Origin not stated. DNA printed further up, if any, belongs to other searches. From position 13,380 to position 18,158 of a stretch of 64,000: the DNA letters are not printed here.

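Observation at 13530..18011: Single 1490-aa polypeptide fusing two PL22-like oligogalacturonate-lyase propellers with a GH88/GH105-like unsaturated-uronyl hydrolase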

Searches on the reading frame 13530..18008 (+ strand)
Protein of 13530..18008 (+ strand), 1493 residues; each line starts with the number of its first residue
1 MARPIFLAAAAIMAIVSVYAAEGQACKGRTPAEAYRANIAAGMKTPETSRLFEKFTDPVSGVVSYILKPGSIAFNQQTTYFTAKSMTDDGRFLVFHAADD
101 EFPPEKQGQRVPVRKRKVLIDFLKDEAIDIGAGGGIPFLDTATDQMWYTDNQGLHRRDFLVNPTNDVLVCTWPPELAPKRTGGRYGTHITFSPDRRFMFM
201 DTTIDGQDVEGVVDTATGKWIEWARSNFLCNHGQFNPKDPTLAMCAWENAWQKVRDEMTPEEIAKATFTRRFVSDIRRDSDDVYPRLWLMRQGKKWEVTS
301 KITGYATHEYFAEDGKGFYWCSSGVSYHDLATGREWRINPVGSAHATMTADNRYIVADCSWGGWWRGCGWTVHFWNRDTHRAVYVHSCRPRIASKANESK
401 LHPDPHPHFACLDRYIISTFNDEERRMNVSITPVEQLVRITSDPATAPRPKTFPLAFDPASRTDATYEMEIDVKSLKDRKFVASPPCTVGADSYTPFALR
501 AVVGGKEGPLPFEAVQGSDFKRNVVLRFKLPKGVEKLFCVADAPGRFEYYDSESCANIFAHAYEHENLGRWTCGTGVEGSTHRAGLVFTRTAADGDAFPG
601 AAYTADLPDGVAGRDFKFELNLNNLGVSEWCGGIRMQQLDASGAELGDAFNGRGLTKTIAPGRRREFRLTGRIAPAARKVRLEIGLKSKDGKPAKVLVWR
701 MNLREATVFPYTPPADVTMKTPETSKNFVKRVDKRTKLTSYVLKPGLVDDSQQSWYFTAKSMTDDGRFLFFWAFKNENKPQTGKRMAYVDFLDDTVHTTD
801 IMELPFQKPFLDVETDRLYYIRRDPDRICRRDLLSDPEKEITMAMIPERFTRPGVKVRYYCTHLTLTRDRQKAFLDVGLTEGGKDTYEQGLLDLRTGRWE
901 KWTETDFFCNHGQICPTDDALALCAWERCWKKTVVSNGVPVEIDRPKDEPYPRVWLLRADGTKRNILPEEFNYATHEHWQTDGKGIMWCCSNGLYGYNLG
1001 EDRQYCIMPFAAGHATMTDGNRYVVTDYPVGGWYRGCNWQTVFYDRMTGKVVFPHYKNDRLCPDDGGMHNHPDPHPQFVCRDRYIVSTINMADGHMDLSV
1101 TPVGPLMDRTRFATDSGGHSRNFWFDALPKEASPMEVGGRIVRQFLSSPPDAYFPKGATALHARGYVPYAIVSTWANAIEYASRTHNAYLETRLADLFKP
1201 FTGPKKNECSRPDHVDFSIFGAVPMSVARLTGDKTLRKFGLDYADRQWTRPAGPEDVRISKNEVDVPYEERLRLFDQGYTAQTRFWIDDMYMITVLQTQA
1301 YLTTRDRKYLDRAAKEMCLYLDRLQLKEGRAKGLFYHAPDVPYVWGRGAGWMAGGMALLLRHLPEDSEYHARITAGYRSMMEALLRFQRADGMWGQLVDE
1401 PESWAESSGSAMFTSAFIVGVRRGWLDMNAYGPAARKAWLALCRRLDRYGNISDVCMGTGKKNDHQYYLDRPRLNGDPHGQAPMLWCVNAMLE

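Call 3: search_protein_families(library=pfam, proteins=[window:13530-18008:+], max_evalue=1)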
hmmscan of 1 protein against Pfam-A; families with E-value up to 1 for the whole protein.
window:13530-18008:+ (1493 aa): 2 families
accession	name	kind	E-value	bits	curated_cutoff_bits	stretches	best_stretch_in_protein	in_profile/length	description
PF07470.19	Glyco_hydro_88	-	5.7e-45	154.3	26.6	1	1276-1491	119-348/352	Glycosyl Hydrolase Family 88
PF15892.11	BNR_4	-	0.047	13.5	27.3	1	729-809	123-205/272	BNR repeat-containing family member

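Call 4: search_protein_families(library=ncbifam, proteins=[window:13530-18008:+], max_evalue=1)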
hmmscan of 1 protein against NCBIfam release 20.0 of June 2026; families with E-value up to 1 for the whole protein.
window:13530-18008:+ (1493 aa): 1 family
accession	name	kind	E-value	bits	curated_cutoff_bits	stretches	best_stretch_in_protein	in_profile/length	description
NF051900.1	BetGalacBglBAgro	equivalog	3.6e-21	75.5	420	1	1282-1490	117-328/333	beta-galactosidase BglB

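Call 6: search_solved_structures(query=window:13530-18008:+, max_evalue=1)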
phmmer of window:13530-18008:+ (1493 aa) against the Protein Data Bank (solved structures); distinct sequences matched with E-value up to 1: 9.
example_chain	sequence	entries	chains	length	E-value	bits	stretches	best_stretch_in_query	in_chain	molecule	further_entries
3k11_A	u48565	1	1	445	3.5e-29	103.8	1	1278-1490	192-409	Putative glycosyl hydrolase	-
4q88_A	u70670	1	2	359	1.5e-17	65.2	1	1285-1442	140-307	Uncharacterized protein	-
4ce7_A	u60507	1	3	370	9.8e-17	62.5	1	1343-1444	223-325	UNSATURATED 3S-RHAMNOGLYCURONYL HYDROLASE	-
5noa_A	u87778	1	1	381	2.2e-16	61.3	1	1285-1443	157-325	Family 88 glycosyl hydrolase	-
2gh4_A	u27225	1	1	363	6e-16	59.9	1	1342-1486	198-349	Putative glycosyl hydrolase yteR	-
1nc5_A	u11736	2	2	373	1.3e-15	58.8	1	1342-1486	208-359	hypothetical protein yTER | Putative glycosyl hydrolase yteR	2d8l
3qwt_A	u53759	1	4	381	9.7e-15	55.9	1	1284-1490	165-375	Putative GH105 family protein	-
3pmm_A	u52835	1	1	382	2.8e-13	51.1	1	1284-1490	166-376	Putative cytoplasmic protein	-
4wu0_A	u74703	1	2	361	8.6e-11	42.8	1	1285-1486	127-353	Similar to yteR (Bacilus subtilis)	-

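Call 17: find_homologous_proteins(query=window:13530-18008:+, max_evalue=1e-10)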
Query window:13530-18008:+ (1493 aa): 101 proteins with E <= 1e-10 among 6382 candidates.
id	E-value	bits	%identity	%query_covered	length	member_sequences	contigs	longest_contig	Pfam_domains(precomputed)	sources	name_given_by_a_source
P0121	0.0e+0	3584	99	100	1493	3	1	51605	PF07470.20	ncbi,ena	-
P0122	0.0e+0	2786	77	100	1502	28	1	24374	PF07470.20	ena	-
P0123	0.0e+0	2651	75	98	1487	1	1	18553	PF07470.20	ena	-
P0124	0.0e+0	2386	66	100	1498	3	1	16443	PF07470.20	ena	-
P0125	0.0e+0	2383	66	100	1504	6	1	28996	PF07470.20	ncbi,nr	ncbi:MAG: glycoside hydrolase family 88 protein [Kiritimatiellae bacterium]|nr:glycoside hydrolase f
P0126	0.0e+0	2361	67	98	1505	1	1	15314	PF07470.20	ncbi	-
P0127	1.3e-286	972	46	52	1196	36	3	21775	PF07470.20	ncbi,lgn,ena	-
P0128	2.1e-280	951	46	52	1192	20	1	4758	PF07470.20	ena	-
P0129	1.2e-245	836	39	41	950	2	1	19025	PF07470.20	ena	-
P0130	5.7e-242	824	51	52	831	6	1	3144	PF07470.20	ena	-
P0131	1.5e-241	823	50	52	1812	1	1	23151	PF17389.9,PF08531.17,PF07470.20,PF17390.8,PF25788.3,PF05592.19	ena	-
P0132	3.8e-240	818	55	25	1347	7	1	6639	PF05448.19,PF07470.20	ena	-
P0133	4.1e-239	815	40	35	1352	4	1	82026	PF05448.19,PF07470.20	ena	-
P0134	7.7e-239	814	50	52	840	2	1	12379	PF07470.20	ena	-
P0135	4.7e-236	804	50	52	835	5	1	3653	PF07470.20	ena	-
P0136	1.5e-235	803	55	25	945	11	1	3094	PF07470.20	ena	-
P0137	1.8e-235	803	58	25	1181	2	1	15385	PF16153.11,PF07470.20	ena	-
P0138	1.7e-234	799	55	25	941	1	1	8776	PF07470.20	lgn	-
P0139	5.6e-231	788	48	53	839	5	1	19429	PF07470.20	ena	-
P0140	4.9e-230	785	49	52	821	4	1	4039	PF07470.20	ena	-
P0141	8.4e-230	784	49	34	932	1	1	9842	PF07470.20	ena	-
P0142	1.4e-229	783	50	24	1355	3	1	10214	PF05448.19,PF07470.20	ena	-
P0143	2.1e-229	782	46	57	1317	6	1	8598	PF03629.25,PF07470.20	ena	-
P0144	1.2e-228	780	48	27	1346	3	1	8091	PF05448.19,PF07470.20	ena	-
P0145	1.4e-228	780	56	25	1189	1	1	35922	PF16153.11,PF07470.20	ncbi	-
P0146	6.2e-226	771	45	57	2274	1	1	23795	PF06452.17,PF07470.20,PF02065.25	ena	-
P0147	8.5e-226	770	55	25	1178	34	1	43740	PF16153.11,PF07470.20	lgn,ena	-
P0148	5.7e-225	768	52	45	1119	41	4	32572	PF05448.19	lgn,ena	-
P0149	7.2e-225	767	57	25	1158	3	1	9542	PF16153.11,PF07470.20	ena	-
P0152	7.0e-223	761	54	25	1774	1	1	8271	PF13350.12,PF05448.19,PF07470.20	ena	-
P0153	7.2e-223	761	56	25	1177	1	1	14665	PF16153.11,PF07470.20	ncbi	ncbi:MAG: DUF4861 family protein [Kiritimatiellia bacterium]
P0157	1.4e-218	747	57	25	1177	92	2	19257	PF16153.11,PF07470.20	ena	-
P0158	9.8e-218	744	55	25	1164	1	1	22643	PF16153.11,PF07470.20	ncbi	-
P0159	3.6e-217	742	54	25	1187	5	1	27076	PF16153.11,PF07470.20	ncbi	-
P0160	8.4e-216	737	55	25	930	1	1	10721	PF07470.20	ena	-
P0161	1.0e-215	737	55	25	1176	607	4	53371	PF16153.11,PF07470.20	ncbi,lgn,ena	-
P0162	2.1e-215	736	53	25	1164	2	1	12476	PF16153.11,PF07470.20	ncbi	-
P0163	7.7e-213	728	56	25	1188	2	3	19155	PF16153.11,PF07470.20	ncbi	-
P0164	4.3e-208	712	53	25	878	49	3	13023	PF07470.20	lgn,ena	-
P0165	1.6e-206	707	55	25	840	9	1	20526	PF07470.20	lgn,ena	-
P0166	3.4e-206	705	47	52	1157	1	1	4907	PF13859.13,PF07470.20,PF02012.27,PF13088.13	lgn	-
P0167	5.1e-206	705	46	52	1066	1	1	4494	PF16153.11,PF07470.20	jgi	-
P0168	6.0e-203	695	54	24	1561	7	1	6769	PF16153.11,PF07470.20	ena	-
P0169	2.4e-201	689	50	25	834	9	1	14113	PF07470.20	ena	-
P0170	1.8e-199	683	53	25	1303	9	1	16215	PF16153.11,PF07470.20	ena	-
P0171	2.9e-197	676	54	25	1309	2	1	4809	PF16153.11,PF07470.20,PF00903.32,PF18029.8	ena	-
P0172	7.4e-193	661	52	25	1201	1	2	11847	PF07470.20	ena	-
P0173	3.4e-178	613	56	25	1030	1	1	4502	PF16153.11,PF07470.20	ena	-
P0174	4.7e-178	612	56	25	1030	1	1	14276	PF16153.11,PF07470.20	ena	-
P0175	6.6e-178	612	56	25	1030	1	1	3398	PF16153.11,PF07470.20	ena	-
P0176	9.3e-178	611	56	25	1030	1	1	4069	PF16153.11,PF07470.20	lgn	-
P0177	9.6e-178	611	56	25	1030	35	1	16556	PF16153.11,PF07470.20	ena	-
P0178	9.6e-178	611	56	25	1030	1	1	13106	PF16153.11,PF07470.20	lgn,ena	-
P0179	1.9e-177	610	55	25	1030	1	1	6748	PF16153.11,PF07470.20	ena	-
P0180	2.0e-177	610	55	25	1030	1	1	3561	PF16153.11,PF07470.20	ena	-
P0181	2.3e-177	610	56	25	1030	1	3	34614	PF16153.11,PF07470.20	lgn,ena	-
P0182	2.3e-177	610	56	25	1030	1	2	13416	PF16153.11,PF07470.20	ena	-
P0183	2.7e-177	610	55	25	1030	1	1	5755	PF16153.11,PF07470.20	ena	-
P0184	3.9e-177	609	55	25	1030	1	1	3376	PF16153.11,PF07470.20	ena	-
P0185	4.2e-177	609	56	25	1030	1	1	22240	PF16153.11,PF07470.20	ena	-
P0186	4.5e-177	609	56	25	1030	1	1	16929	PF16153.11,PF07470.20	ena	-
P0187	4.6e-177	609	56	25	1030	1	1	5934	PF16153.11,PF07470.20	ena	-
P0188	5.7e-177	609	56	25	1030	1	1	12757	PF16153.11,PF07470.20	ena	-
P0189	5.9e-177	609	56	25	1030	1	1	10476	PF16153.11,PF07470.20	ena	-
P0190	7.4e-177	608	55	25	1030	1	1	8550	PF16153.11,PF07470.20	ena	-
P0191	9.5e-177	608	55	25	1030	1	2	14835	PF16153.11,PF07470.20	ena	-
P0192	1.6e-176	607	55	25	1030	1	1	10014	PF16153.11,PF07470.20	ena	-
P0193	1.7e-176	607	55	25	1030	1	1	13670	PF16153.11,PF07470.20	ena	-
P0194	1.8e-176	607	55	25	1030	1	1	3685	PF16153.11,PF07470.20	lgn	-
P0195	3.6e-172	593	43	46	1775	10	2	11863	PF13385.14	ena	-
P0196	1.7e-164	567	55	25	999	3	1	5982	PF16153.11,PF07470.20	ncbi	-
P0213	6.4e-124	433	35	46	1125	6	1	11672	PF07470.20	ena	-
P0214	2.1e-117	411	35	44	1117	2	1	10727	PF07470.20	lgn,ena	-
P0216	7.0e-91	323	43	27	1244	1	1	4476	PF17132.10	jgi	-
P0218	1.3e-88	316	45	26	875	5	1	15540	PF13472.13,PF00657.29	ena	-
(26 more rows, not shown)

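Call 35: find_encoding_contigs(protein=P0121, flank=6000, max_places=3)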
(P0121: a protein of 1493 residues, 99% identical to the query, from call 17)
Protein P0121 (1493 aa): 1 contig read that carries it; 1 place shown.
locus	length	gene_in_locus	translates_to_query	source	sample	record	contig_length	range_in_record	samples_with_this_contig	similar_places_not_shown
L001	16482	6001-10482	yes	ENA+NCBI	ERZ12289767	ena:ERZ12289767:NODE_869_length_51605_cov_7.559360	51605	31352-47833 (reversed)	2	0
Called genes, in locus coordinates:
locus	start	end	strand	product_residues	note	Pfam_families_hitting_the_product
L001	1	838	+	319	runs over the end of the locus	-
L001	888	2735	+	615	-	PF00682:HMGL-like, PF02436:PYC_OADA, PF00364:Biotin_lipoyl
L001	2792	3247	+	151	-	PF01957:NfeD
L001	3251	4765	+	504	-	PF00149:Metallophos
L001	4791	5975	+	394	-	PF14607:GxDLY, PF14606:Lipase_GDSL_3, PF13472:Lipase_GDSL_2 (weak)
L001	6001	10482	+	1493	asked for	PF07470:Glyco_hydro_88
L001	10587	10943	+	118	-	-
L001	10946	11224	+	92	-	-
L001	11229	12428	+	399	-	PF01676:Metalloenzyme, PF10143:PhosphMutase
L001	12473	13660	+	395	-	PF13088:BNR_2 (weak), PF02012:BNR (faint), PF13088:BNR_2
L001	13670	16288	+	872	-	PF24996:NANM, PF00474:SSF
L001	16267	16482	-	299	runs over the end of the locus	-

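Call 36: find_encoding_contigs(protein=P0125, flank=8000, max_places=3)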
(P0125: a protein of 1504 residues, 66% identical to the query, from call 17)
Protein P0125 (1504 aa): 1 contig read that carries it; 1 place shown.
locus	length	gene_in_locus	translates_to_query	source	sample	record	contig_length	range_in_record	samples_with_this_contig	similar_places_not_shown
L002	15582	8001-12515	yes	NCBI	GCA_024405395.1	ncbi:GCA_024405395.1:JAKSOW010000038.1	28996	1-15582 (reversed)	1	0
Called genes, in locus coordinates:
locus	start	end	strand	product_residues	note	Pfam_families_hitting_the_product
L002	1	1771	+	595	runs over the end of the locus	PF14238:DUF4340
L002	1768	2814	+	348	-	PF01073:3Beta_HSD, PF01370:Epimerase, PF02719:Polysacc_synt_2, PF04321:RmlD_sub_bind, PF13460:NAD_binding_10, PF16363:GDP_Man_Dehyd, PF07993:NAD_binding_4 (weak)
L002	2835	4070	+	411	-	PF00109:ketoacyl-synt, PF02801:Ketoacyl-synt_C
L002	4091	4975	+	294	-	PF01261:AP_endonuc_2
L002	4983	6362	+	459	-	PF00270:DEAD, PF00271:Helicase_C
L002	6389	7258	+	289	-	PF06750:A24_N_bact, PF01478:Peptidase_A24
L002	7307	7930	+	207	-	PF04055:Radical_SAM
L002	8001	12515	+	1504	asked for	PF07470:Glyco_hydro_88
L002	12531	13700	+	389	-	-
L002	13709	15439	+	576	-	PF17389:Bac_rhamnosid6H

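Call 38: search_protein_families(library=pfam, proteins=[L002:12531-13700:+, L002:13709-15439:+], max_evalue=0.01)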
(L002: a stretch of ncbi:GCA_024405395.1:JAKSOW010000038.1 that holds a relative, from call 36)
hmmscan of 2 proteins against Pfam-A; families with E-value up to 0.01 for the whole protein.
L002:12531-13700:+ (389 aa): 1 family
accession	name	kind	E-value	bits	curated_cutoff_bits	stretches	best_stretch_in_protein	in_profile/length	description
PF10518.14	TAT_signal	-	0.00013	22.2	22.7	1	4-22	3-21/21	TAT (twin-arginine translocation) pathway signal sequence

L002:13709-15439:+ (576 aa): 2 families
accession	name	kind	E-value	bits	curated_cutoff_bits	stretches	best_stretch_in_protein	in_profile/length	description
PF17389.8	Bac_rhamnosid6H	-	2.3e-20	73.6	24.5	1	190-513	3-339/339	Bacterial alpha-L-rhamnosidase 6 hairpin glycosidase domain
PF17390.7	Bac_rhamnosid_C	-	0.0023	18.1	22.1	1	515-572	1-57/78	Bacterial alpha-L-rhamnosidase C-terminal domain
